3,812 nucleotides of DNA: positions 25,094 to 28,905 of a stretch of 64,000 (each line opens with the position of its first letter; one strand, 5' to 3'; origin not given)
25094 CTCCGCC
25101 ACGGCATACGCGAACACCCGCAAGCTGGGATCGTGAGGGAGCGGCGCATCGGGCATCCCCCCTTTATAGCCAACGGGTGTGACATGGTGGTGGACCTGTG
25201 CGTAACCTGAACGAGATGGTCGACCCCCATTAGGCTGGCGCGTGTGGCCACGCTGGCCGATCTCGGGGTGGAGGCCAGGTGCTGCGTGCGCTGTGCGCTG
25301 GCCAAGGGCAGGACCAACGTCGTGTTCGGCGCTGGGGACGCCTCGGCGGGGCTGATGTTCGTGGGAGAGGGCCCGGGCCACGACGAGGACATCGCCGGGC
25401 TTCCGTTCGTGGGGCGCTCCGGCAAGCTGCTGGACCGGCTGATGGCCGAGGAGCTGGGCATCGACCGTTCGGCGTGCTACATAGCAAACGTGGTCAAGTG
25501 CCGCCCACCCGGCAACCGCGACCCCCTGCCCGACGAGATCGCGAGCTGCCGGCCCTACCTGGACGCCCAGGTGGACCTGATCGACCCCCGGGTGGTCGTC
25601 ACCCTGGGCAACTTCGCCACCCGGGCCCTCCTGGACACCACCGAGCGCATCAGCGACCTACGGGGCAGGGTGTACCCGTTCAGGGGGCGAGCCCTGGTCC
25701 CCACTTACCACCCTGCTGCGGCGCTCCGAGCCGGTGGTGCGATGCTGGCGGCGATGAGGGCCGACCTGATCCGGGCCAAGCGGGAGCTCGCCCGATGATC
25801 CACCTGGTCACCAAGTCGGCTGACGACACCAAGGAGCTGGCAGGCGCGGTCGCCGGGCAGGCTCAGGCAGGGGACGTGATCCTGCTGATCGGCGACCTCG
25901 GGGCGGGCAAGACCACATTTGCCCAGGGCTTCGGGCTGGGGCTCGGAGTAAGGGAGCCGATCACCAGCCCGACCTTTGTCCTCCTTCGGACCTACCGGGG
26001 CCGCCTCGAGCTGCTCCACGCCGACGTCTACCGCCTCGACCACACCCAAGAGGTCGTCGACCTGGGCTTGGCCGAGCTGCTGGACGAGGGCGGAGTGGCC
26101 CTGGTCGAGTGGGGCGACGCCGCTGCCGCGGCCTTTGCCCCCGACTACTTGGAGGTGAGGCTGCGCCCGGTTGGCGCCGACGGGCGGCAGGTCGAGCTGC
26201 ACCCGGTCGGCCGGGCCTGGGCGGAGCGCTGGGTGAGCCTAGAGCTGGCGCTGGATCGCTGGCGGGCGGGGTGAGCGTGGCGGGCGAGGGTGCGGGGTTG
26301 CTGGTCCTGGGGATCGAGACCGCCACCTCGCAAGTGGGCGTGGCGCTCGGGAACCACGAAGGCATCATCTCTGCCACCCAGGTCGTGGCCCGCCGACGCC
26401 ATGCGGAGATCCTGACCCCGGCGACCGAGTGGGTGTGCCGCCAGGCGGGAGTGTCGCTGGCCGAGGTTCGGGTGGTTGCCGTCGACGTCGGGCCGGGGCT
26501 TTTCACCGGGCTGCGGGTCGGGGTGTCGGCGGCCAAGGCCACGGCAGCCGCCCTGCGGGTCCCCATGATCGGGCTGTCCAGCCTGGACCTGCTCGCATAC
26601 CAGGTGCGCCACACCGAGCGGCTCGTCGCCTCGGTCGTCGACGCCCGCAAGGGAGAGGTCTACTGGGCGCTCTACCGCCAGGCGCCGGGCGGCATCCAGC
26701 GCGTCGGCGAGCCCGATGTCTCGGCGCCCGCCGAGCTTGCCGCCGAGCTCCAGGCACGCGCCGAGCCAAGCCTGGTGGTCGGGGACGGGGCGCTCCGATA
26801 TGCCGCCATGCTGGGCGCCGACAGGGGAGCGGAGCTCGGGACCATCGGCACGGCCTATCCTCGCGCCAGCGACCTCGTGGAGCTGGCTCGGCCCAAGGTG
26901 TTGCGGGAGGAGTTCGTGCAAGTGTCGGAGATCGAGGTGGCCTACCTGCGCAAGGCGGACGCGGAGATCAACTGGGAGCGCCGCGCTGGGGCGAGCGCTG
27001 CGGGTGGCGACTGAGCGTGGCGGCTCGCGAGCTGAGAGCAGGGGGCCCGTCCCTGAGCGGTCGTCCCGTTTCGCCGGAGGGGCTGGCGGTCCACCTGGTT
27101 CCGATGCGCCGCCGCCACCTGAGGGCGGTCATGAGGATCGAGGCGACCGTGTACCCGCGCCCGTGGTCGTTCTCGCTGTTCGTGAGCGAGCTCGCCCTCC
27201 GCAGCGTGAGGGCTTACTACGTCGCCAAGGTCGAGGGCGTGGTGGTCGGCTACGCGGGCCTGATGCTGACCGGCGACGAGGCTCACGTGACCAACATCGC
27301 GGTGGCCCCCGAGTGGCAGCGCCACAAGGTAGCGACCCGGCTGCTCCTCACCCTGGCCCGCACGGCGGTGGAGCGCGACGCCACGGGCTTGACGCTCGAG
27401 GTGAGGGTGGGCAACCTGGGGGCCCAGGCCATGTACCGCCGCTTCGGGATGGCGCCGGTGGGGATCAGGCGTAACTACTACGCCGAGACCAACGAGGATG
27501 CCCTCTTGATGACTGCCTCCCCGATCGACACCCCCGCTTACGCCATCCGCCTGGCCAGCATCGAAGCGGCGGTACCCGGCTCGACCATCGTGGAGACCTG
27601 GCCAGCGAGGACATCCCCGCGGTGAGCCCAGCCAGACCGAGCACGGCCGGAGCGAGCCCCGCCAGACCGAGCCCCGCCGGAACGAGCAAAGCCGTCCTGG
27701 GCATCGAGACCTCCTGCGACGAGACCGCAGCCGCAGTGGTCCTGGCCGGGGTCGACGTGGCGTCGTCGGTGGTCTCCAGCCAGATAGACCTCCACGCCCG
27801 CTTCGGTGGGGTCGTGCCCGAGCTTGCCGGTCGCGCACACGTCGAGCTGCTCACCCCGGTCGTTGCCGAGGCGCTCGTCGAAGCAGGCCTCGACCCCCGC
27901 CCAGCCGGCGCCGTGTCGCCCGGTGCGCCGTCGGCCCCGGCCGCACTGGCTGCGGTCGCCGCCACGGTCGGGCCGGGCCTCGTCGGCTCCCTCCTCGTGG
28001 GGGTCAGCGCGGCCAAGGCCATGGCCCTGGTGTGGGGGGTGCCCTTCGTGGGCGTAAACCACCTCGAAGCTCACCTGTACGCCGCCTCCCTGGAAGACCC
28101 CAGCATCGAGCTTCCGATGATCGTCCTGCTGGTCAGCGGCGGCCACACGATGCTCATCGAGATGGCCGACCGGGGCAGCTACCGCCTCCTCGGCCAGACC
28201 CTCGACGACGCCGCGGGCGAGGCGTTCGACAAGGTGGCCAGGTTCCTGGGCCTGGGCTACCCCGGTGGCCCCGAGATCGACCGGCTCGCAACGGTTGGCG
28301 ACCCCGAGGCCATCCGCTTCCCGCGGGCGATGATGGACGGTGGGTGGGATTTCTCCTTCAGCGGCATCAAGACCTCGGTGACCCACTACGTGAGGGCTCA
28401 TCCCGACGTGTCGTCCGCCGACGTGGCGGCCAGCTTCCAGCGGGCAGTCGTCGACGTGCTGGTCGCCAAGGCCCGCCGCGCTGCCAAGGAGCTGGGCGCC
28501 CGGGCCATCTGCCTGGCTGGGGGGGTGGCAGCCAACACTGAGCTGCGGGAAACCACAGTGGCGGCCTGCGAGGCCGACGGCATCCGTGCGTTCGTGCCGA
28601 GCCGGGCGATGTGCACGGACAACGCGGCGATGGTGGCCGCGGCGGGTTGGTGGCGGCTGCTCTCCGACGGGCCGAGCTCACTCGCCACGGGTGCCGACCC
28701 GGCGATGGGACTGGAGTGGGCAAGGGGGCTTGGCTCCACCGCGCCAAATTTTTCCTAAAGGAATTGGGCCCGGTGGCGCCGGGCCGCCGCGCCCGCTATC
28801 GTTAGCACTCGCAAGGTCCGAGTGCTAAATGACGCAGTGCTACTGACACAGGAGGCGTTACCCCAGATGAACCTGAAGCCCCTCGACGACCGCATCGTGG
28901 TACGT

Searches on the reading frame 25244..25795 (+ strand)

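Call 61: search_protein_families(library=pfam, proteins=[window:25244-25795:+], max_evalue=0.001)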
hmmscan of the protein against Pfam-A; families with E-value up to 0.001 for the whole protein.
window:25244-25795:+ (184 aa): 1 family
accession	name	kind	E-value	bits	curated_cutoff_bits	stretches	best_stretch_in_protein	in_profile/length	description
PF03167.25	UDG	-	4e-35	121.4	24.3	1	28-166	1-127/141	Uracil DNA glycosylase superfamily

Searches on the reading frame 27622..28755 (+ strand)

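Call 61: search_protein_families(library=pfam, proteins=[window:27622-28755:+], max_evalue=0.001)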
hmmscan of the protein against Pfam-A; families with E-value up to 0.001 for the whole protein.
window:27622-28755:+ (378 aa): 3 families
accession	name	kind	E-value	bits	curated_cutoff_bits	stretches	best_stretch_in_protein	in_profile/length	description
PF00814.31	TsaD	-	8.1e-90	301.5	24.8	1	46-339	2-263/264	tRNA N6-adenosine threonylcarbamoyltransferase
PF22521.2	HypF_C_2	-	2.4e-10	41.1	27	1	261-334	162-235/241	Carbamoyltransferase, Kae1-like Domain, second subdomain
PF02543.21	Carbam_trans_N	-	5.3e-06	26.5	24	1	265-307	273-315/346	Carbamoyltransferase N-terminus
